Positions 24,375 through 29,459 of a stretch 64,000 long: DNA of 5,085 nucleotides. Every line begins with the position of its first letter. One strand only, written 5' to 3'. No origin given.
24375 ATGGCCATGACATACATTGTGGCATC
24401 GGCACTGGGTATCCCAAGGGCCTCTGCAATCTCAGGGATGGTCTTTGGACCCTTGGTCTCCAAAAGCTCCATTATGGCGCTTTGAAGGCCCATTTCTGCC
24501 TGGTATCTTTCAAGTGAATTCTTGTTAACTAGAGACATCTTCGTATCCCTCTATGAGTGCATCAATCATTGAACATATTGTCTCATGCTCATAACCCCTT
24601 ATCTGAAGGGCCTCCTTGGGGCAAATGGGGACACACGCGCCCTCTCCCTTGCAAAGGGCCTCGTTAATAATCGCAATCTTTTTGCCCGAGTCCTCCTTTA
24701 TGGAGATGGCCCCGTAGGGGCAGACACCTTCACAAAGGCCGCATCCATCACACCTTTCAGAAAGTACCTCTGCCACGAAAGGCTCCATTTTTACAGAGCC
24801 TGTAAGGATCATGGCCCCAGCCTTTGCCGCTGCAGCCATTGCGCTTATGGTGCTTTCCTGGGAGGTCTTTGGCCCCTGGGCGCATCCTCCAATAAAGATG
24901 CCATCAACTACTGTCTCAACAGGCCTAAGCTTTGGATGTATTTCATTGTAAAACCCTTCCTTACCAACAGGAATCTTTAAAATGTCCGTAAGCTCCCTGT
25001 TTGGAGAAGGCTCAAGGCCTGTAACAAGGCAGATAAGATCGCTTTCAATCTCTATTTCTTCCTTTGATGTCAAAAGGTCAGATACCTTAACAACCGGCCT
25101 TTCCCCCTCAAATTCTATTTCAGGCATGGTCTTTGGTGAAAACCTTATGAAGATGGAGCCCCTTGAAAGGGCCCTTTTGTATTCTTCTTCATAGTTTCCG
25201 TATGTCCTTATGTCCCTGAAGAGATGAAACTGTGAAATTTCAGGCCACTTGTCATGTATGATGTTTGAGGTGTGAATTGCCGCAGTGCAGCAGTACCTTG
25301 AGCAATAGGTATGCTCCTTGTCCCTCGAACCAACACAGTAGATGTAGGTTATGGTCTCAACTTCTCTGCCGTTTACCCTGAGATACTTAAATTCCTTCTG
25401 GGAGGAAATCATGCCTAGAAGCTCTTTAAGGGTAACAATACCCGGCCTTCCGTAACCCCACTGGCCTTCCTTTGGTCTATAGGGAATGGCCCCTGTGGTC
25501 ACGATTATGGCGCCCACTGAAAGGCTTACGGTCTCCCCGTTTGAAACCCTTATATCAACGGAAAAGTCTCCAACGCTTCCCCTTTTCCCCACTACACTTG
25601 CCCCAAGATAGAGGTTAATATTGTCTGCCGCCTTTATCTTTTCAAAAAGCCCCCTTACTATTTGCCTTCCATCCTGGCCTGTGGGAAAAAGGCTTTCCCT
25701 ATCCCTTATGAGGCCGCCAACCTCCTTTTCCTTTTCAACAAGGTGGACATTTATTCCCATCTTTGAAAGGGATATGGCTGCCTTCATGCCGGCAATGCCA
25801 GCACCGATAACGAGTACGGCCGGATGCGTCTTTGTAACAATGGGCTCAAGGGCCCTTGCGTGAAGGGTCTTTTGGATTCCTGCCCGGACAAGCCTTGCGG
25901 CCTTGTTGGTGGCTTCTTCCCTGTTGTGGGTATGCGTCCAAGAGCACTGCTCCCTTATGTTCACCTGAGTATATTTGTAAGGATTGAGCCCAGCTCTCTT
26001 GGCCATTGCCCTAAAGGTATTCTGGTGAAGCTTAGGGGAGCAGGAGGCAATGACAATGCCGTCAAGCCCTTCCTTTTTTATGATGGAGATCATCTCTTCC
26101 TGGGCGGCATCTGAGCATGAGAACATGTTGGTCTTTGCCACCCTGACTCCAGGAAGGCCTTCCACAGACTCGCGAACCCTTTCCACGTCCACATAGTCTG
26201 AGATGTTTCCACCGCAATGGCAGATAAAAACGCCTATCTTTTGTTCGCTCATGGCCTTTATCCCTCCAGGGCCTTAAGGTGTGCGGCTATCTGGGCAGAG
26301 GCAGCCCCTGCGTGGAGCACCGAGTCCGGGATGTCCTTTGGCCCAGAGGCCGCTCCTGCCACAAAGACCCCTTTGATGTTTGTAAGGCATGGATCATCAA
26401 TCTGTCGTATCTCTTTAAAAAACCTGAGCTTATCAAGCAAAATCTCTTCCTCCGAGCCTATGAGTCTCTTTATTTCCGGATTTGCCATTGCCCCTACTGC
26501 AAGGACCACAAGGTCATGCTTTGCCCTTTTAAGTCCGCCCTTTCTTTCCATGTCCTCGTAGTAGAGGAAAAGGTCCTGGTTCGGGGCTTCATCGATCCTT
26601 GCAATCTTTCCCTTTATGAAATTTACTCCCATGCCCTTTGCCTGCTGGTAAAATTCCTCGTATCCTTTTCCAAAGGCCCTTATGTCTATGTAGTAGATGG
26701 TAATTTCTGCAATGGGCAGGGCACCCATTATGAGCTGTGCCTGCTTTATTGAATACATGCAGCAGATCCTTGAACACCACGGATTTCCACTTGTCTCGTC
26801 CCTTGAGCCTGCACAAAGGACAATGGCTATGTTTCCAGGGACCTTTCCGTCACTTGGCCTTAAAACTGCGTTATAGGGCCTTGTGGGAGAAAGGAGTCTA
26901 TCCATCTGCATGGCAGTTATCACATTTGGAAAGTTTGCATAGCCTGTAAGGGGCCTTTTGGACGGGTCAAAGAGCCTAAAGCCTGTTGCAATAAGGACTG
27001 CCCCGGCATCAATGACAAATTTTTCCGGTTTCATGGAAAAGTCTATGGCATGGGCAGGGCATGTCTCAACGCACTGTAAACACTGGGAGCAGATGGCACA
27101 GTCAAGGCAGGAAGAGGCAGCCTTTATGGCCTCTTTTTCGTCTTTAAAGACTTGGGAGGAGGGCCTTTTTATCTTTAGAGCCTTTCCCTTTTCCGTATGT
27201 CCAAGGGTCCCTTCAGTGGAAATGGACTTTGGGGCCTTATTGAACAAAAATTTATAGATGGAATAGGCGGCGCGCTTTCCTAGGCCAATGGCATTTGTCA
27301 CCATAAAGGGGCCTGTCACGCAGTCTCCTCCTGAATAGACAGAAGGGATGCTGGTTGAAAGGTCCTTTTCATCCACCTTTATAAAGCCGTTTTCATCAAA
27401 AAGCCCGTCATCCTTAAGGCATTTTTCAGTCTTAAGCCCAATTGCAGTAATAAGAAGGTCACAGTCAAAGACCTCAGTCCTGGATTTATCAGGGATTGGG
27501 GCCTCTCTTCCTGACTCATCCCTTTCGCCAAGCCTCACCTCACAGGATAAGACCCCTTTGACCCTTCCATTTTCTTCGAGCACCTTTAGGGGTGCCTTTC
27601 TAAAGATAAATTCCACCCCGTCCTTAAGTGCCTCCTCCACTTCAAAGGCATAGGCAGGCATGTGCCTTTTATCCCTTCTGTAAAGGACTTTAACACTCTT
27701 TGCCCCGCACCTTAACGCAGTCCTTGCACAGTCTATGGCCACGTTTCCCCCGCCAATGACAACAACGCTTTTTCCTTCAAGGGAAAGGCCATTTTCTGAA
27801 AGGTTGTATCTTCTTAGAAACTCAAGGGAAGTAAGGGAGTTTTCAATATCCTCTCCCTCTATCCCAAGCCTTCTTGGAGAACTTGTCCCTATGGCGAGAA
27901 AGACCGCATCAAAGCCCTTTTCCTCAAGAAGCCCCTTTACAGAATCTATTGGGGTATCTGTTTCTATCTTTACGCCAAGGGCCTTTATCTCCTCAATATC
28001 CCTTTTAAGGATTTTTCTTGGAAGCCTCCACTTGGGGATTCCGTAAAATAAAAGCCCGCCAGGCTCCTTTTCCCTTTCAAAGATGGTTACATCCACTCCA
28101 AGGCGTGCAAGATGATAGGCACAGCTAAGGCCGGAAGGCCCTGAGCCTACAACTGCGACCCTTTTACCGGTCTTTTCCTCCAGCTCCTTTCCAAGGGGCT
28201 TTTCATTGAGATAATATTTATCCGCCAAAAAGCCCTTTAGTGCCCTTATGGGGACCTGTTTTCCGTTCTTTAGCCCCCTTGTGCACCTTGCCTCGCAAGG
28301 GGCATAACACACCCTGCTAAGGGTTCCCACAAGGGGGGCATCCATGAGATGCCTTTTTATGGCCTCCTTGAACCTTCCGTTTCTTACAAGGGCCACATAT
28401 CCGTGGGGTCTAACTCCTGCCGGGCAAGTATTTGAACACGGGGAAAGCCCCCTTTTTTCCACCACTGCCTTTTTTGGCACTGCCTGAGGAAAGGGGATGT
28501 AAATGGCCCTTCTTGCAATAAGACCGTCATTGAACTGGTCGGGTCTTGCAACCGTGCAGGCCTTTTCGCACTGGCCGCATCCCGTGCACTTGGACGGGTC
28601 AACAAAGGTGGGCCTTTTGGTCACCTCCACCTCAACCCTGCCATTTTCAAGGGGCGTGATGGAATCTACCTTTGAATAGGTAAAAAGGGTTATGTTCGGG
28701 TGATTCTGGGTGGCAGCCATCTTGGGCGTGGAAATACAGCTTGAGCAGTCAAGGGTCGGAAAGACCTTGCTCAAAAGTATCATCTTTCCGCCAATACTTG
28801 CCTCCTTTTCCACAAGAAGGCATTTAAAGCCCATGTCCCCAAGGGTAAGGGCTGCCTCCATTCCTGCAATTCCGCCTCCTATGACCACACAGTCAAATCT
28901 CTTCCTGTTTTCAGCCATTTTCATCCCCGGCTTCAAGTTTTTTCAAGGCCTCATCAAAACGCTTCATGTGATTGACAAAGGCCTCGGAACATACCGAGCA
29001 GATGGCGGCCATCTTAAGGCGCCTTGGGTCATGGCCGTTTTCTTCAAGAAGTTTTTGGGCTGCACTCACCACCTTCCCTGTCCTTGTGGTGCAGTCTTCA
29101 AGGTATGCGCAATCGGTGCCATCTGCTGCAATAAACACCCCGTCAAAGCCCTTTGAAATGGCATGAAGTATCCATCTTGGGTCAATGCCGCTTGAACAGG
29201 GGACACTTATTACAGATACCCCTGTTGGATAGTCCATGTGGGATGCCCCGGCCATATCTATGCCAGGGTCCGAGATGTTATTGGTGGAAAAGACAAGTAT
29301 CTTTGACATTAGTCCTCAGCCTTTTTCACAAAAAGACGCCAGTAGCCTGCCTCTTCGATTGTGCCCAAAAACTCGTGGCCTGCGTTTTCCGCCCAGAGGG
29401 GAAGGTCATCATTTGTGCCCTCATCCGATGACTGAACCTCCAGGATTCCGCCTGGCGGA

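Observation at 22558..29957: Persulfide carriers (TusA, DsrE) hard-wired into an MvhD-HdrL-HdrA-HdrC-HdrB operon headed by an ArsR regulator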

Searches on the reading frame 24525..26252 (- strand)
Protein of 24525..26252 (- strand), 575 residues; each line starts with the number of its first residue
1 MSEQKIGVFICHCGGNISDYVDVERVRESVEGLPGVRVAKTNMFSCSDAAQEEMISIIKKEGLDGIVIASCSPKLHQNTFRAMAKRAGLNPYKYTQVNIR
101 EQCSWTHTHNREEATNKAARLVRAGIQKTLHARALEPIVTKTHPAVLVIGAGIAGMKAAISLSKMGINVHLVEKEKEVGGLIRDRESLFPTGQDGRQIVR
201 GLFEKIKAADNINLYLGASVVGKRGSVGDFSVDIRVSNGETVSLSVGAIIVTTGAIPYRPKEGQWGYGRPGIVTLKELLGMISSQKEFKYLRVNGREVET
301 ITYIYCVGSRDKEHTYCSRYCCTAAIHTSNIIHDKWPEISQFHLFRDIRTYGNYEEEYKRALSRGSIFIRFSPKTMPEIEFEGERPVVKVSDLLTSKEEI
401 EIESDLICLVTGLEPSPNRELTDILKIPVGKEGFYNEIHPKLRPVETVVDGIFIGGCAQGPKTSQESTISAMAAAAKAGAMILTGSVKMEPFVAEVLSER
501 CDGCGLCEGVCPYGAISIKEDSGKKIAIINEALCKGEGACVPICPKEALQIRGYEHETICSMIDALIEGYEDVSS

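Call 3: search_protein_families(library=pfam, proteins=[window:24525-26252:-], max_evalue=0.01)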
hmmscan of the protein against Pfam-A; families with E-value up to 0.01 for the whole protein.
window:24525-26252:- (575 aa): 24 families
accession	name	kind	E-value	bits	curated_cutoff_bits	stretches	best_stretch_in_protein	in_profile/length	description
PF07992.20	Pyr_redox_2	-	1.9e-12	47.6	26.1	1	145-260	2-114/291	Pyridine nucleotide-disulphide oxidoreductase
PF00037.32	Fer4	-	4.9e-10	39.2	21.1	1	496-517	3-24/24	4Fe-4S binding domain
PF12838.12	Fer4_7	-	2.6e-09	37.8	27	1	500-548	1-52/52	4Fe-4S dicluster domain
PF12831.13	FAD_oxidored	-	1.7e-08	34.6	27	1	146-206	2-64/416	FAD dependent oxidoreductase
PF13450.12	NAD_binding_8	-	4.5e-08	33.7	21.9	1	148-187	1-40/68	NAD(P)-binding Rossmann-like domain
PF25160.1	LdpA_Fe-S-bd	-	1.7e-07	31.3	27.6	1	494-518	21-45/49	LdpA Fe-S cluster-binding domain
PF03486.20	HI0933_like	-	2.3e-07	31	50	1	146-179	3-36/244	HI0933-like protein Rossmann domain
PF00890.30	FAD_binding_2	-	5.9e-07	29.5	20.4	1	146-180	2-36/414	FAD binding domain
PF01266.30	DAO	-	2.3e-06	27.8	27.9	1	146-179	2-35/353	FAD dependent oxidoreductase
PF12837.12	Fer4_6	-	4.5e-06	26.8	25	1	494-516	2-24/24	4Fe-4S binding domain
PF14697.11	Fer4_21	-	7.4e-06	26.4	35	2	494-550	1-58/59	4Fe-4S dicluster domain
PF12800.12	Fer4_4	-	1.8e-05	25.1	24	1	499-514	2-17/17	4Fe-4S binding domain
PF13187.11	Fer4_9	-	1.9e-05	25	27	1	500-548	1-51/52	4Fe-4S dicluster domain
PF01134.28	GIDA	-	2e-05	24.3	22.1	1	146-175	2-31/391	Glucose inhibited division protein A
PF13484.11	Fer4_16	-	4.1e-05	24.7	30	0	500-519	1-20/66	4Fe-4S double cluster binding domain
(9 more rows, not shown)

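Call 4: search_protein_families(library=ncbifam, proteins=[window:24525-26252:-], max_evalue=0.01)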
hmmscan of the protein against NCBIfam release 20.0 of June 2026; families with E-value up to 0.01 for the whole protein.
window:24525-26252:- (575 aa): 153 families (the best 25 are shown)
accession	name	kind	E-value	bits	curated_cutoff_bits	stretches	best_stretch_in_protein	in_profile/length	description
NF040770.1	hetero_SS_HdrA2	exception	4e-142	475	1100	2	239-569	311-643/777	CoB-CoM heterodisulfide reductase HdrA2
NF041891.1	hdrA_Methbact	equivalog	1.2e-109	367.7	1300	2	238-568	307-637/762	ferredoxin:CoB-CoM heterodisulfide reductase subunit HdrA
NF041778.1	hetero_SS_HdrA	equivalog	2.8e-106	356.1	1400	2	239-568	321-652/771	ferredoxin:CoB-CoM heterodisulfide reductase subunit HdrA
NF009410.0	PRK12771.1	subfamily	2.4e-09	36.3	516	1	136-183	131-178/566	NAD(P)-binding protein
NF045637.1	carotdesatCrtDProt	equivalog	1.7e-08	33.5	580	1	146-187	1-42/485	1-hydroxycarotenoid 3,4-desaturase CrtD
NF003585.0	PRK05249.1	equivalog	1.9e-08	33.4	465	1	145-181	8-44/464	Si-specific NAD(P)(+) transhydrogenase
TIGR03315.1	Se_ygfK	equivalog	3.6e-08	31.3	835.3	1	130-183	524-577/1012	putative selenate reductase subunit YgfK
TIGR02700.1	flavo_MJ0208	hypoth_equivalog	3.7e-08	32.9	251.35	1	495-565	144-209/234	dihydromethanopterin reductase (acceptor)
NF038196.1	ferrodoxin_EFR1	subfamily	4.4e-08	33.5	75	1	497-552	182-232/242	EFR1 family ferrodoxin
NF043039.1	HgcAB_like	equivalog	5e-08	32.9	285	1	492-550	293-350/350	HgcAB-like fusion protein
TIGR01372.1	soxA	subfamily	7.1e-08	30.7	1164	1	141-220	166-244/996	sarcosine oxidase subunit alpha family protein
NF005560.0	PRK07233.1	equivalog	9.2e-08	31.3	252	1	146-183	3-40/435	hypothetical protein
TIGR02179.1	PorD_KorD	subfamily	1e-07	32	60.05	1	496-551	22-74/78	2-oxoacid:acceptor oxidoreductase, delta subunit, pyruvate/2-ketoisovalerate family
NF004541.0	PRK05888.2-2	equivalog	1.2e-07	31.8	217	1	496-550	58-112/168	NADH-quinone oxidoreductase subunit NuoI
NF005313.0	PRK06847.1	subfamily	1.2e-07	31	372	1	145-177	6-38/375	hypothetical protein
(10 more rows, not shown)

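Call 26: search_solved_structures(query=window:24525-26252:-, max_evalue=0.001)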
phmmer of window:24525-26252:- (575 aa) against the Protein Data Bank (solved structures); distinct sequences matched with E-value up to 0.001: 39.
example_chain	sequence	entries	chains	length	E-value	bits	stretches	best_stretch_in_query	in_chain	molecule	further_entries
8rvu_a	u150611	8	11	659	1e-105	357.5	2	240-567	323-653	H(2):CoB-CoM heterodisulfide,ferredoxin reductase subunit A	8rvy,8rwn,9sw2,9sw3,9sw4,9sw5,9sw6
8rvv_A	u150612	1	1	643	2.2e-104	353.1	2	240-566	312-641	H(2):CoB-CoM heterodisulfide,ferredoxin reductase subunit A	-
9sfi_A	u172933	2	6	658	2.9e-103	349.4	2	241-568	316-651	CoB--CoM heterodisulfide reductase iron-sulfur subunit A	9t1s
5odc_A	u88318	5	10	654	1.6e-101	343.7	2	239-555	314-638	Heterodisulfide reductase, subunit A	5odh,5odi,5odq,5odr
7bkb_A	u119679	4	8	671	3.5e-95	322.7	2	231-571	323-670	CoB--CoM heterodisulfide reductase iron-sulfur subunit A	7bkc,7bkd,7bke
6tjr_A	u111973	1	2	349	1.4e-36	129.2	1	146-478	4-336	Fumarate reductase/succinate dehydrogenase flavoprotein domain protein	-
9sw6_G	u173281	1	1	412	2e-08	36.4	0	497-551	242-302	Polyferredoxin protein MvhB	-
7np8_A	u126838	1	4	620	1.1e-06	30.6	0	495-552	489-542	Coenzyme F420-dependent sulfite reductase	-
6fah_A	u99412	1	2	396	4.8e-06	28.5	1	495-555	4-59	Caffeyl-CoA reductase-Etf complex subunit CarE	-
7npa_A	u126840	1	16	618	9e-06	27.6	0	496-552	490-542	Coenzyme F420-dependent sulfite reductase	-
1vrq_A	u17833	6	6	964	7e-05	24.7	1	142-213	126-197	Sarcosine oxidase alpha subunit | Subunit alpha of sarcosine oxidase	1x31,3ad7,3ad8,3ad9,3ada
8c0z_C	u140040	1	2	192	0.00013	23.8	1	496-549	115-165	Iron-sulfur cluster-binding protein potential subunit of aldehyde oxidoreductase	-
5t5i_F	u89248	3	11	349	0.00016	23.5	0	498-550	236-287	Tungsten formylmethanofuran dehydrogenase subunit fwdF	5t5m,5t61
9bt4_G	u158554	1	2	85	0.00019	23.2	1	492-551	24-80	Pyruvate:Ferredoxin Oxidoreductase, subunit delta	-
9mqx_E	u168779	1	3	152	0.00022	23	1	458-550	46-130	Fe-S-cluster-containing hydrogenase subunit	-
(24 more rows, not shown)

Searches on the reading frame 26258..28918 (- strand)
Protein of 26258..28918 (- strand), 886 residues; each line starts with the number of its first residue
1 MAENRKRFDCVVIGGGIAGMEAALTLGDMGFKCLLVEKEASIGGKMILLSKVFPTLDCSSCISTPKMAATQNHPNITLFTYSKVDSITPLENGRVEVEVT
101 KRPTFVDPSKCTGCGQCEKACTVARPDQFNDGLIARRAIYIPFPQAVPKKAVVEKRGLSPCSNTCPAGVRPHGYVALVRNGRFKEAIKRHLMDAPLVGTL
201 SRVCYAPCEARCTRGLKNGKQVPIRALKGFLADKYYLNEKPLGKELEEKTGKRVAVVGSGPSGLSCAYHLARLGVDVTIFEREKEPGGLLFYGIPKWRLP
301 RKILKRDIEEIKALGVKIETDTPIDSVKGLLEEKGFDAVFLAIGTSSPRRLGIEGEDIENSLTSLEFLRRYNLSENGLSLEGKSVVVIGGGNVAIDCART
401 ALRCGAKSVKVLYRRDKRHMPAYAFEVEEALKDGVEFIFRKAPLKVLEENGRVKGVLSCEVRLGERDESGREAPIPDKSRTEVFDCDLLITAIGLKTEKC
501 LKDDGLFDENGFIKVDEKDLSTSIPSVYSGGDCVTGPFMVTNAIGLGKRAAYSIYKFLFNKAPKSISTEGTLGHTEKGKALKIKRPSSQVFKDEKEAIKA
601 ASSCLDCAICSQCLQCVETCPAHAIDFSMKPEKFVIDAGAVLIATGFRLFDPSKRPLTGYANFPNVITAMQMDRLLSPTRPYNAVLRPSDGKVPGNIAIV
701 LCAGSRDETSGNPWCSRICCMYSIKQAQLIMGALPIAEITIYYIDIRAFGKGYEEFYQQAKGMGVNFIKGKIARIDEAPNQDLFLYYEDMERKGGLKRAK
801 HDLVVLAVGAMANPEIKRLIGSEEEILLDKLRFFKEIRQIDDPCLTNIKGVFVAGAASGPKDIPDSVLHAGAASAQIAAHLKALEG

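Call 3: search_protein_families(library=pfam, proteins=[window:26258-28918:-], max_evalue=0.01)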
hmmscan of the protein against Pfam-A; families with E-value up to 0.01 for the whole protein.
window:26258-28918:- (886 aa): 29 families (the best 25 are shown)
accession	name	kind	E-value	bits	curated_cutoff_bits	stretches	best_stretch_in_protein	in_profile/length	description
PF07992.20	Pyr_redox_2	-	5.5e-52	177.4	26.1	4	253-545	2-289/291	Pyridine nucleotide-disulphide oxidoreductase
PF01266.30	DAO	-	4.7e-19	69.6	27.9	2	253-287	1-35/353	FAD dependent oxidoreductase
PF13738.12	Pyr_redox_3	-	8.7e-19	68.3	30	2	338-531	127-305/305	Pyridine nucleotide-disulphide oxidoreductase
PF00070.33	Pyr_redox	-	9e-18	65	22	2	253-287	1-35/82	Pyridine nucleotide-disulphide oxidoreductase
PF12831.13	FAD_oxidored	-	6.5e-16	59.1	27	2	9-46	1-38/416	FAD dependent oxidoreductase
PF13450.12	NAD_binding_8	-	1.5e-15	57.6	21.9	2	256-289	1-34/68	NAD(P)-binding Rossmann-like domain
PF01946.23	Thi4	-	6.2e-13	49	26.2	2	250-293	16-60/235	Thi4 family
PF00890.30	FAD_binding_2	-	1.9e-12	47.6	20.4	2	9-45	1-37/414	FAD binding domain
PF03486.20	HI0933_like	-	4.3e-12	46.4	50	2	9-47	2-40/244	HI0933-like protein Rossmann domain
PF14691.11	Fer4_20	-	5e-12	46.1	25.8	1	159-235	30-108/113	Dihydroprymidine dehydrogenase domain II, 4Fe-4S cluster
PF01134.28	GIDA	-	7e-12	45.5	22.1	1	9-39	1-31/391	Glucose inhibited division protein A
PF01494.25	FAD_binding_3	-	3.5e-10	40.1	22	1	254-285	4-35/349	FAD binding domain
PF01262.27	AlaDh_PNT_C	-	1.5e-09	38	23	0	384-419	30-64/214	Alanine dehydrogenase/PNT, C-terminal domain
PF13241.12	NAD_binding_7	-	2.2e-09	38.2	22.1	1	378-412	3-36/104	Putative NAD(P)-binding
PF01593.30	Amino_oxidase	-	2.2e-09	37.6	19.8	1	262-290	2-30/443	Flavin containing amine oxidoreductase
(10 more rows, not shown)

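Call 4: search_protein_families(library=ncbifam, proteins=[window:26258-28918:-], max_evalue=0.01)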
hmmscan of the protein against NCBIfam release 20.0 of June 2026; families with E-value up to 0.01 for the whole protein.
window:26258-28918:- (886 aa): 202 families (the best 25 are shown)
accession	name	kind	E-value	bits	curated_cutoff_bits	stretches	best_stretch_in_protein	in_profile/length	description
NF040770.1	hetero_SS_HdrA2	exception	3.4e-139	465.3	1100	2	602-880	282-559/777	CoB-CoM heterodisulfide reductase HdrA2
NF009410.0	PRK12771.1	subfamily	5.7e-135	451.1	516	2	149-628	38-532/566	NAD(P)-binding protein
NF009454.0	PRK12814.1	equivalog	7.3e-108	361.6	916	1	158-565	101-507/657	putative NADPH-dependent glutamate synthase small subunit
NF041778.1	hetero_SS_HdrA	equivalog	1.3e-99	334.1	1400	2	603-881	294-570/771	ferredoxin:CoB-CoM heterodisulfide reductase subunit HdrA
NF009414.0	PRK12778.1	equivalog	7.3e-99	332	1103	1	159-559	337-750/752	bifunctional dihydroorotate dehydrogenase B NAD binding subunit/NADPH-dependent glutamate synthase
NF041891.1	hdrA_Methbact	equivalog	2.2e-98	330.4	1300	3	603-881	280-556/762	ferredoxin:CoB-CoM heterodisulfide reductase subunit HdrA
TIGR03315.1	Se_ygfK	equivalog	3.6e-94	316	835.3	1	158-624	444-901/1012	putative selenate reductase subunit YgfK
TIGR01316.1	gltA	equivalog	8.1e-87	291.9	471.75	1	157-558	34-449/449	NADPH-dependent glutamate synthase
NF010590.0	PRK13984.1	equivalog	5.9e-81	272.4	946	1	161-561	198-609/611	putative oxidoreductase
NF009413.0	PRK12775.1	equivalog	1.8e-76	257.8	1895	1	161-619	341-808/1006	putative trifunctional 2-polyprenylphenol hydroxylase/glutamate synthase subunit beta/ferritin domain-containing protein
TIGR01318.1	gltD_gamma_fam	subfamily_domain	2e-72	244.3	482.95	1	156-558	45-465/467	glutamate synthase, small subunit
NF009409.0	PRK12770.1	subfamily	4.6e-72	243.1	343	2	244-565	11-357/360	putative glutamate synthase subunit beta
NF009408.0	PRK12769.1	equivalog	2.6e-66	224.1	1003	1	158-562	233-655/659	formate-dependent uric acid utilization protein AegA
TIGR01317.1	GOGAT_sm_gam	subfamily_domain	5.8e-64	216.7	447.7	1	160-561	51-481/485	glutamate synthase small subunit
NF009415.0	PRK12779.1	equivalog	8.5e-59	199.3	1519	1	161-556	210-624/944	putative bifunctional glutamate synthase subunit beta/2-polyprenylphenol hydroxylase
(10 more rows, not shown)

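Call 27: search_solved_structures(query=window:26258-28918:-, max_evalue=1e-10)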
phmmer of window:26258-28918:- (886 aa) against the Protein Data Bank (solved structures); distinct sequences matched with E-value up to 1e-10: 21.
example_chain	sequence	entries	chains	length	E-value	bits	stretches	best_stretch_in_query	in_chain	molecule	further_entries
8rvu_a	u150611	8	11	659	1.4e-103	350.7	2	605-879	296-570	H(2):CoB-CoM heterodisulfide,ferredoxin reductase subunit A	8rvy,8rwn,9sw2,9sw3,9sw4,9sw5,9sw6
8rvv_A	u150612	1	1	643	2e-103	350.2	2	605-879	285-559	H(2):CoB-CoM heterodisulfide,ferredoxin reductase subunit A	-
9sfi_A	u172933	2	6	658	1.6e-102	347.2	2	606-878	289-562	CoB--CoM heterodisulfide reductase iron-sulfur subunit A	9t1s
5odc_A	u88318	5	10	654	2.2e-102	346.7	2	605-879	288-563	Heterodisulfide reductase, subunit A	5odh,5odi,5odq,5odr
9bov_A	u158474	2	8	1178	6.6e-91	308.7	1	159-608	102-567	Molybdopterin oxidoreductase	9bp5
9n5u_A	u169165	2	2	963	1.5e-89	304.3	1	158-564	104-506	NfnA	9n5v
7bkb_A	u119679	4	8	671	8.2e-85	288.6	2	605-882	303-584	CoB--CoM heterodisulfide reductase iron-sulfur subunit A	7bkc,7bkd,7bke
8oh5_C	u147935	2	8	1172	5.5e-81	275.9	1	159-559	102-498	Formate dehydrogenase-O, major subunit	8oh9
4ylf_B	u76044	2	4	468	1.2e-76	261.6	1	159-559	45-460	Dihydropyrimidine dehydrogenase subunit A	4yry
5jca_L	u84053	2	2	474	9.2e-73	248.7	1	159-559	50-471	NADH-dependent Ferredoxin:NADP Oxidoreductase (NfnI) subunit alpha | NADH-dependent Ferredoxin:NADP Oxidoreductase subunit alpha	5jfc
5vj7_A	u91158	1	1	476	2.1e-65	224.3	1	159-561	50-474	Oxidoreductase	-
2vdc_G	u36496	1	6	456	3.5e-47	164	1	157-565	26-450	GLUTAMATE SYNTHASE [NADPH] SMALL CHAIN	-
6s6s_G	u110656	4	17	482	4.2e-47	163.8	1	156-565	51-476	Glutamate synthase [NADPH] small chain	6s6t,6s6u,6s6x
7mfm_I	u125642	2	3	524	5.5e-44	153.5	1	173-561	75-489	Glutamate synthase (NADPH) small chain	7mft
7m31_A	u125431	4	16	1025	1.9e-40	141.8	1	159-568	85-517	Dihydropyrimidine dehydrogenase [NADP(+)]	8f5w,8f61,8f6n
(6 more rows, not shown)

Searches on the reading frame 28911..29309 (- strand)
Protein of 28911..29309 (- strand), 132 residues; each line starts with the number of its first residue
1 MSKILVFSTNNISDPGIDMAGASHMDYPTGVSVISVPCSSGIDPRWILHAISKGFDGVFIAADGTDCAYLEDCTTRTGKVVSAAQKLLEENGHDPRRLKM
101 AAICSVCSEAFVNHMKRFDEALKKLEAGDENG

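Call 3: search_protein_families(library=pfam, proteins=[window:28911-29309:-], max_evalue=0.01)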
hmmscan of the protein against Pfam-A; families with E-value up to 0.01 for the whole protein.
window:28911-29309:- (132 aa): 1 family
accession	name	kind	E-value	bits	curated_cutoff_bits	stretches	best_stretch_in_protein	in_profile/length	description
PF02662.21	FlpD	-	2.4e-31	108.7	22.3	1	4-125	1-122/123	Methyl-viologen-reducing hydrogenase, delta subunit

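Call 4: search_protein_families(library=ncbifam, proteins=[window:28911-29309:-], max_evalue=0.01)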
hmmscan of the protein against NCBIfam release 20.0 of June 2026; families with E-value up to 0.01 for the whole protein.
window:28911-29309:- (132 aa): 4 families
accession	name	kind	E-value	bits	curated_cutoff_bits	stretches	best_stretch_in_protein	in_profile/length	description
NF040770.1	hetero_SS_HdrA2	exception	4.8e-21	74.6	1100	1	3-127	649-773/777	CoB-CoM heterodisulfide reductase HdrA2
NF045873.1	F420_non_VhuD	exception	3.9e-16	59.3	215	1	4-126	4-126/132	F420-non-reducing hydrogenase iron-sulfur subunit VhuD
NF041891.1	hdrA_Methbact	equivalog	2.3e-10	39.3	1300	1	3-125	645-761/762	ferredoxin:CoB-CoM heterodisulfide reductase subunit HdrA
NF041778.1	hetero_SS_HdrA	equivalog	5.6e-07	27.8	1400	1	3-72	655-724/771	ferredoxin:CoB-CoM heterodisulfide reductase subunit HdrA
